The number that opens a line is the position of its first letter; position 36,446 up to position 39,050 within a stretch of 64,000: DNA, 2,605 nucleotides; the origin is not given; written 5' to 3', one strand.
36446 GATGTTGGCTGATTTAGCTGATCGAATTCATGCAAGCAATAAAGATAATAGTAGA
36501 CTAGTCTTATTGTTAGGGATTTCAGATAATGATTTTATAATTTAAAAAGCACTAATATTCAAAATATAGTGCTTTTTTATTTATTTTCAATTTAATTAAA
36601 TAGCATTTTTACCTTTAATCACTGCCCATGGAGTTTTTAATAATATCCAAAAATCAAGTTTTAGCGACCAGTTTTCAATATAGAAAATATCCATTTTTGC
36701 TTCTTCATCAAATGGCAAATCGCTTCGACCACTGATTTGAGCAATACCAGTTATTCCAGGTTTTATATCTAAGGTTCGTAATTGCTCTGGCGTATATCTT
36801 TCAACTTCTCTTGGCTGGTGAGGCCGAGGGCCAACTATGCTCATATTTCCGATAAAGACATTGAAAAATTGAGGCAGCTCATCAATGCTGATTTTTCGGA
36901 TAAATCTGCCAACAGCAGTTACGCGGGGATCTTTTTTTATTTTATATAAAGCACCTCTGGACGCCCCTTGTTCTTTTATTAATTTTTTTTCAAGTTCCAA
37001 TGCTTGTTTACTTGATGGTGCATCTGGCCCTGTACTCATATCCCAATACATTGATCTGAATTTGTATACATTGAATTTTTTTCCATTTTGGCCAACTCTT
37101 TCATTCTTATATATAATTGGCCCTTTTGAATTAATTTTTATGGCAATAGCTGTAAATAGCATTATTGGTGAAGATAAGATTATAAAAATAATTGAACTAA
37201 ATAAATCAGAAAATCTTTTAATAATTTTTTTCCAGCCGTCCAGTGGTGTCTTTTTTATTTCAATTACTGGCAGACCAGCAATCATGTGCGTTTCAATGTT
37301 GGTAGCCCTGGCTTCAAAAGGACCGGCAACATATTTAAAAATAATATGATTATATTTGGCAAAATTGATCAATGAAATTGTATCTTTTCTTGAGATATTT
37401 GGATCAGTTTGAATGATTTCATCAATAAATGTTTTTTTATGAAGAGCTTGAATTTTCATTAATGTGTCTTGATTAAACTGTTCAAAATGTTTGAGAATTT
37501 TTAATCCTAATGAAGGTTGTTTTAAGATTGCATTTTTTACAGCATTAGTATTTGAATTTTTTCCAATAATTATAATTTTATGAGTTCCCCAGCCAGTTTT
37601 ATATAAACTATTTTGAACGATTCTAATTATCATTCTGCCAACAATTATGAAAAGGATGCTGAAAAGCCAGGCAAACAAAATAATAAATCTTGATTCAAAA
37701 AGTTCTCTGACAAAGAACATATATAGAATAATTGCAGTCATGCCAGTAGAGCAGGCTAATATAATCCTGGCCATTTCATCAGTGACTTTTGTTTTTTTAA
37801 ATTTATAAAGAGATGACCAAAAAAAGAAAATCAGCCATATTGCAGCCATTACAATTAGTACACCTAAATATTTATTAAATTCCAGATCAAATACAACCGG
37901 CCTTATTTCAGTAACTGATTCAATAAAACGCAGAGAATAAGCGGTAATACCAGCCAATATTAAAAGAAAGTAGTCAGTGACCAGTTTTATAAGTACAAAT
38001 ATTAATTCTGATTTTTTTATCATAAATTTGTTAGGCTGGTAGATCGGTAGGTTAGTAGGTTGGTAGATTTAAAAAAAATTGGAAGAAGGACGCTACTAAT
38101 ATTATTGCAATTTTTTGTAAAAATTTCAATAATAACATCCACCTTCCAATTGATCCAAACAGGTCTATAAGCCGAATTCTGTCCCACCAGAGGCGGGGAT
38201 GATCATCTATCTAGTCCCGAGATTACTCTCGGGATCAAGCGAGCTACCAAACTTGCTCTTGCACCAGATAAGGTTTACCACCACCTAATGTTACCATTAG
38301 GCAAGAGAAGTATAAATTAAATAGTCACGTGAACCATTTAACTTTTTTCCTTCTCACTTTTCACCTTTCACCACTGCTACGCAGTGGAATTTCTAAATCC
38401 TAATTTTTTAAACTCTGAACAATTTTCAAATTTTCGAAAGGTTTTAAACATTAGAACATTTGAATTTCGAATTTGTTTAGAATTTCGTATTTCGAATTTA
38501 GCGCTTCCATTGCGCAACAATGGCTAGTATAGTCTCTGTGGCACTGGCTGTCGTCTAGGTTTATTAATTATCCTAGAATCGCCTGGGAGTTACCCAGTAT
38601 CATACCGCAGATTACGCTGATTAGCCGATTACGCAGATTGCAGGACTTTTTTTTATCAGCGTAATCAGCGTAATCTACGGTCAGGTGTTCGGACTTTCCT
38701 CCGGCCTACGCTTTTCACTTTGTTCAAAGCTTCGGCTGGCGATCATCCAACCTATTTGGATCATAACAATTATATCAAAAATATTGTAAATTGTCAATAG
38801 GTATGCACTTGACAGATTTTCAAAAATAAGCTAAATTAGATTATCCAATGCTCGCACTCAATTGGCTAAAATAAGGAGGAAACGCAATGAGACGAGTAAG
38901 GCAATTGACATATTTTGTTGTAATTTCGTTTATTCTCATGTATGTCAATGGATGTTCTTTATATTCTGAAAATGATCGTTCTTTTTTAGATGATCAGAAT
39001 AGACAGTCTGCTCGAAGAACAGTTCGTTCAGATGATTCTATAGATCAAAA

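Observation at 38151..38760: RNase P RNA of about 610 nt carrying an AT-rich insertion and an extended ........-repeat hairpin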

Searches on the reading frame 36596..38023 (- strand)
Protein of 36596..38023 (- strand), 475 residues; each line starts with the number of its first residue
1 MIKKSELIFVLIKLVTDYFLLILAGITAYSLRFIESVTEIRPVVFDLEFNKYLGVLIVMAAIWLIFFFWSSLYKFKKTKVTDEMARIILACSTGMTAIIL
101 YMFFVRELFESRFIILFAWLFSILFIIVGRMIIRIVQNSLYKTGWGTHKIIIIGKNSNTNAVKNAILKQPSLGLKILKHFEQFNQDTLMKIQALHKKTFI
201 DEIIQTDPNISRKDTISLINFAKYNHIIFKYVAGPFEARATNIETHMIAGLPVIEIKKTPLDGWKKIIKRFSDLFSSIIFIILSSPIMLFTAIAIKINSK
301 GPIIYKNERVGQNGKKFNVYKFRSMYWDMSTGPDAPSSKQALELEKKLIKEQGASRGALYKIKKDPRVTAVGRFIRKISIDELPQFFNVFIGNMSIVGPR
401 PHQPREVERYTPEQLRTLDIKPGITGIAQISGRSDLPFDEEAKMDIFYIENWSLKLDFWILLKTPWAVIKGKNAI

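Call 10: find_encoding_contigs(protein=window:36596-38023:-, flank=3000, max_places=6)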
Protein window:36596-38023:- (475 aa): 11 contigs read that carry it; 3 places shown.
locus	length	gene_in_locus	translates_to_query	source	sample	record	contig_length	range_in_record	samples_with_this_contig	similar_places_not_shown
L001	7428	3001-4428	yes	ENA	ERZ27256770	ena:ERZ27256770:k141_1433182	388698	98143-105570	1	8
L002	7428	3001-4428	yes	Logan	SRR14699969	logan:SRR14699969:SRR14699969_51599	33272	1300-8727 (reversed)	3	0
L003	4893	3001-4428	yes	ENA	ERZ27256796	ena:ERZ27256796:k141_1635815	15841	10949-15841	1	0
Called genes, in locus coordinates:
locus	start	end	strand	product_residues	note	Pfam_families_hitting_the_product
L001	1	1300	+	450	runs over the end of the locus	PF00709:Adenylsucc_synt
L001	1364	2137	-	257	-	-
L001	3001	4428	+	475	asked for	PF13727:CoA_binding_3, PF02397:Bac_transf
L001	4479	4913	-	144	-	-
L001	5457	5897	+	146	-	-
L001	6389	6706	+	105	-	-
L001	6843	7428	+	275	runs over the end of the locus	-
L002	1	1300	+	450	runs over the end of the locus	PF00709:Adenylsucc_synt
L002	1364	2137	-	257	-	-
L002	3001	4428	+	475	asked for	PF13727:CoA_binding_3, PF02397:Bac_transf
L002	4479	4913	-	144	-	-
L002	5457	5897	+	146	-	-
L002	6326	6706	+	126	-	-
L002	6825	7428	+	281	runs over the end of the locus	-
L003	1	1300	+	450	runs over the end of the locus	PF00709:Adenylsucc_synt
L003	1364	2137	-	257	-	-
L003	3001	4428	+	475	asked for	PF13727:CoA_binding_3, PF02397:Bac_transf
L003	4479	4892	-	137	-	?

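Call 38: find_homologous_proteins(query=window:36596-38023:-, max_evalue=1e-60)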
Query window:36596-38023:- (475 aa): 3098 proteins with E <= 1e-60 among 8000 candidates; the best 120 are listed.
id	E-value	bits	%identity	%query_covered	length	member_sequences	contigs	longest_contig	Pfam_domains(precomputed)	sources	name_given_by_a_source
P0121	0.0e+0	1048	100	100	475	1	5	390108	PF13727.13,PF02397.23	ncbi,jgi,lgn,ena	-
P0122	5.4e-291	983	92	100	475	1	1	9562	PF13727.13,PF02397.23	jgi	-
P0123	5.9e-251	851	79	100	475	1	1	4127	PF13727.13,PF02397.23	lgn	-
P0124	1.4e-249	847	78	100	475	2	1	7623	PF02397.23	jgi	-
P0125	1.1e-246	837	76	100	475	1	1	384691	PF13727.13,PF02397.23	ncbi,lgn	ncbi:MAG: sugar transferase [Patescibacteria group bacterium]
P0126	6.7e-246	835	78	100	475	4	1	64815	PF13727.13,PF02397.23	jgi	-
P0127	9.1e-221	752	69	100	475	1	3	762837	PF13727.13,PF02397.23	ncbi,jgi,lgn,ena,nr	ncbi:MAG TPA: sugar transferase [Candidatus Bipolaricaulota bacterium]|nr:sugar transferase [Candida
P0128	6.8e-181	620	59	100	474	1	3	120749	PF13727.13,PF02397.23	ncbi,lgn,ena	ncbi:MAG: sugar transferase [Patescibacteria group bacterium]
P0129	1.4e-180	619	59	99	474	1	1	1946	PF13727.13,PF02397.23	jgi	jgi:exopolysaccharide biosynthesis polyprenyl glycosylphosphotransferase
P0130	1.8e-180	619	58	100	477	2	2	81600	PF13727.13,PF02397.23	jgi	-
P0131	2.5e-177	609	58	100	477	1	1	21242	PF13727.13,PF02397.23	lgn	-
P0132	3.2e-177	608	58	100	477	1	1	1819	PF13727.13,PF02397.23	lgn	-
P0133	3.0e-176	605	55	100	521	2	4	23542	PF13727.13,PF02397.23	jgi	-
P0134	4.0e-175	601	57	100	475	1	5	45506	PF13727.13,PF02397.23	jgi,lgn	-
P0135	4.1e-175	601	56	99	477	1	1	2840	PF13727.13,PF02397.23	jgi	jgi:exopolysaccharide biosynthesis polyprenyl glycosylphosphotransferase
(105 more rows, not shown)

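Call 39: find_encoding_contigs(protein=P0125, flank=3000, max_places=2)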
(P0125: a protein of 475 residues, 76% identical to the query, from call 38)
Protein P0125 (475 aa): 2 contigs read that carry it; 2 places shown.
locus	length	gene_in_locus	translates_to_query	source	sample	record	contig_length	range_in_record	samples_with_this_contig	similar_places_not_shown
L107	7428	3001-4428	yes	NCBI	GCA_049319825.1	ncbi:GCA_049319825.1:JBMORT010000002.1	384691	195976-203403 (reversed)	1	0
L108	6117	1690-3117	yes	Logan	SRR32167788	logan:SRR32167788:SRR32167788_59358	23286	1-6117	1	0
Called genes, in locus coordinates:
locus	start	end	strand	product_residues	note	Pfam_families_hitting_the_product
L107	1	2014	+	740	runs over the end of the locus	PF11617:Cu-binding_MopE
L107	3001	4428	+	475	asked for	PF13727:CoA_binding_3 (weak), PF02397:Bac_transf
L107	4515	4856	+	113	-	PF13366:PDDEXK_3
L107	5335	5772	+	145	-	-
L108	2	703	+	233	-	?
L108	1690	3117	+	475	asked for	PF13727:CoA_binding_3 (weak), PF02397:Bac_transf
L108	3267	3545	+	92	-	PF13366:PDDEXK_3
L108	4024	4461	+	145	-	-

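Call 40: find_encoding_contigs(protein=P0124, flank=3000, max_places=2)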
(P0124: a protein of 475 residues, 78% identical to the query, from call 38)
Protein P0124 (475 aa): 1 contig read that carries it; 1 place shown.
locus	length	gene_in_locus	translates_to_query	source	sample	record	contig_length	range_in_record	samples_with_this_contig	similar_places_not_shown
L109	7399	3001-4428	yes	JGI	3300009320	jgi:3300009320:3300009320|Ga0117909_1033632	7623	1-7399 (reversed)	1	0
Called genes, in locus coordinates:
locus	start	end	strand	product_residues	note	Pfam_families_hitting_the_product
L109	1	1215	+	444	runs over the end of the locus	PF00709:Adenylsucc_synt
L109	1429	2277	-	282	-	-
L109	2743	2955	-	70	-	-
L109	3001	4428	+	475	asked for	PF02397:Bac_transf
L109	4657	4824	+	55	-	-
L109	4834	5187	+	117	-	-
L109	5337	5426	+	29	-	-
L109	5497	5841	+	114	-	-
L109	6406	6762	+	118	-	PF05635:23S_rRNA_IVP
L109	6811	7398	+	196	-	?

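Call 41: find_encoding_contigs(protein=P0123, flank=3000, max_places=2)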
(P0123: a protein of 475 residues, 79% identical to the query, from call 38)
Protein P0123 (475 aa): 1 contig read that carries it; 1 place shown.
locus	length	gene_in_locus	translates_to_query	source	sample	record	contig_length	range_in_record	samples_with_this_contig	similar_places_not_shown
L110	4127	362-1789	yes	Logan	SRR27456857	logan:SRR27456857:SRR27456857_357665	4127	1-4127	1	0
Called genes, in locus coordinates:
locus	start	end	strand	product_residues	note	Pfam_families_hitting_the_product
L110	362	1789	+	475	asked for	PF13727:CoA_binding_3 (weak), PF02397:Bac_transf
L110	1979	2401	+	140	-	-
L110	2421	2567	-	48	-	-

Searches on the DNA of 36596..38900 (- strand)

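Call 42: search_rna_families(sources=[L107, L108, L109, L110, L101, L087, L052, L019, L069, L013], threshold=gathering, show_alignments=0)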
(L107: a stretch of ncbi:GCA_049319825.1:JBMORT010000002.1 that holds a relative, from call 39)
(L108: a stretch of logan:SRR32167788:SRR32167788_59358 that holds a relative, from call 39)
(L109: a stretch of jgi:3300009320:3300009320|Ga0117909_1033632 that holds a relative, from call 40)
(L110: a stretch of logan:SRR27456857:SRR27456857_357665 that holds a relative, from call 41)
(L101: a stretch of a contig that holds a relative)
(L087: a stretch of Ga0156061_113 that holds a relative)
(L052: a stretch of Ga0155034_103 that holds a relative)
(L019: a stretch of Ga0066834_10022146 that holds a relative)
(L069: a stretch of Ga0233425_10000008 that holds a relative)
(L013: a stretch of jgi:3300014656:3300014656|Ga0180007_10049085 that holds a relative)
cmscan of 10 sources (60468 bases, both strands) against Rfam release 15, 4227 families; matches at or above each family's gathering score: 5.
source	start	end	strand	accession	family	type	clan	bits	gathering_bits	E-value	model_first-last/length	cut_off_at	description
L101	171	570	+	RF00010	RNaseP_bact_a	Gene; ribozyme;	CL00002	193.7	100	3.6e-61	1-367/367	no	Bacterial RNase P class A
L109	2434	2913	+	RF00010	RNaseP_bact_a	Gene; ribozyme;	CL00002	157.3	100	8e-49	1-367/367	no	Bacterial RNase P class A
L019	1173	1676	-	RF00010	RNaseP_bact_a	Gene; ribozyme;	CL00002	152.5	100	3.4e-47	1-367/367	no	Bacterial RNase P class A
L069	4151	4638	-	RF00010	RNaseP_bact_a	Gene; ribozyme;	CL00002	152.4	100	3.8e-47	1-367/367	no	Bacterial RNase P class A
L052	248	965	+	RF00010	RNaseP_bact_a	Gene; ribozyme;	CL00002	120.4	100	2.6e-36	1-367/367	no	Bacterial RNase P class A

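Call 56: search_rna_families(source=window, start=38000, end=38900, threshold=evalue, max_evalue=1)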
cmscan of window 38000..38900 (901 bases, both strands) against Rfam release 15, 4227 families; matches with E-value up to 1: 8.
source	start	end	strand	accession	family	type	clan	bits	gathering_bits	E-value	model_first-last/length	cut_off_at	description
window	38152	38758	-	RF00010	RNaseP_bact_a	Gene; ribozyme;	CL00002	139.6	100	1.2e-44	1-367/367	no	Bacterial RNase P class A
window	38313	38413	-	RF01408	sraL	Gene; sRNA;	-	22.3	39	0.012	1-142/142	no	sraL Hfq binding RNA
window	38078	38150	-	RF04049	MIR7127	Gene; miRNA;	-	22.2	100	0.15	1-132/132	no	MIR7127 microRNA precursor family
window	38409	38486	+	RF00853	mir-304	Gene; miRNA;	-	21.1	99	0.15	1-88/88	no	mir-304 microRNA precursor family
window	38077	38151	-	RF01061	mir-548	Gene; miRNA;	-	20.8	90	0.39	1-84/84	no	mir-548 microRNA precursor family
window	38071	38156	-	RF03224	MIR9560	Gene; miRNA;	-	20.4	74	0.38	1-96/96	no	MIR9560 microRNA precursor family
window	38371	38523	-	RF04209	MIR7533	Gene; miRNA;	-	19.7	230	0.21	28-222/249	no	MIR7533 microRNA precursor family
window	38296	38430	-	RF01454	RCNMV_5UTR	Cis-reg;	-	19.1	75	0.91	1-123/123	no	5'UTR enhancer element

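Call 68: search_rna_families(sources=[L107, L087], threshold=evalue, max_evalue=0.001)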
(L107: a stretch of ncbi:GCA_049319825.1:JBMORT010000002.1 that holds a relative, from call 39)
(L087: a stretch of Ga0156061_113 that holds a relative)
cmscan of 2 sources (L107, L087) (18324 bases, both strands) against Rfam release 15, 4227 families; matches with E-value up to 0.001: 2.
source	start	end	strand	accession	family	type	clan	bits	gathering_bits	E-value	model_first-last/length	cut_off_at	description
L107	2180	2821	+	RF00010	RNaseP_bact_a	Gene; ribozyme;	CL00002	95.1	100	2.9e-28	1-367/367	no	Bacterial RNase P class A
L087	9826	10307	+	RF00010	RNaseP_bact_a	Gene; ribozyme;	CL00002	47.2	100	5.1e-12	1-367/367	no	Bacterial RNase P class A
